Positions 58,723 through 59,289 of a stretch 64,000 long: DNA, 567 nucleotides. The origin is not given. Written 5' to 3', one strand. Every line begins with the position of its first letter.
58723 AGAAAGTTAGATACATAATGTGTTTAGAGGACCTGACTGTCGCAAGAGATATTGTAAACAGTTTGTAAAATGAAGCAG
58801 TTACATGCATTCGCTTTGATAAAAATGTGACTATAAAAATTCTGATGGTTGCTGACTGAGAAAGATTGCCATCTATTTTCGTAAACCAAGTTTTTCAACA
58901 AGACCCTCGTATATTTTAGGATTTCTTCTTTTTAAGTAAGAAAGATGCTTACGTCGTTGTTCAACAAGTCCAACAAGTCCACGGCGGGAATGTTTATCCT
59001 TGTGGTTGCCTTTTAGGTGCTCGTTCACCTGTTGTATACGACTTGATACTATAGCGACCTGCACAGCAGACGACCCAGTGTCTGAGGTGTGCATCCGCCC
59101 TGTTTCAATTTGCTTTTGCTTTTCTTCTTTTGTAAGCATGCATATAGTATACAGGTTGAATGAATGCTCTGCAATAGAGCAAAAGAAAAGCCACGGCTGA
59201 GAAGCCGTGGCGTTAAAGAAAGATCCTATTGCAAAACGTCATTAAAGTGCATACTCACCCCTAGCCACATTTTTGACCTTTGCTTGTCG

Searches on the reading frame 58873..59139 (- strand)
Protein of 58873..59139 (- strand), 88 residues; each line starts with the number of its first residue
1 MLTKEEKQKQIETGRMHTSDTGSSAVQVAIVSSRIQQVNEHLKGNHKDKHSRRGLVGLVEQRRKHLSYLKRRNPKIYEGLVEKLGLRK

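Call 3: search_protein_families(library=pfam, proteins=[window:58873-59139:-], max_evalue=0.01)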
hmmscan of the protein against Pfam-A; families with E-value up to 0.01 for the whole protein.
window:58873-59139:- (88 aa): 1 family
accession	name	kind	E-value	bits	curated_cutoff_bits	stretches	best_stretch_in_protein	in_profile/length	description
PF00312.27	Ribosomal_S15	-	1.8e-28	99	31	1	7-87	1-81/81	Ribosomal protein S15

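Call 4: search_protein_families(library=ncbifam, proteins=[window:58873-59139:-], max_evalue=0.01)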
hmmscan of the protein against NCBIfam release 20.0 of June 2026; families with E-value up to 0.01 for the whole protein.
window:58873-59139:- (88 aa): 1 family
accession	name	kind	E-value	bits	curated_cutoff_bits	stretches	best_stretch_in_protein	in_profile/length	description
TIGR00952.1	S15_bact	equivalog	5.8e-29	100.2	63.65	1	3-88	1-86/86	30S ribosomal protein S15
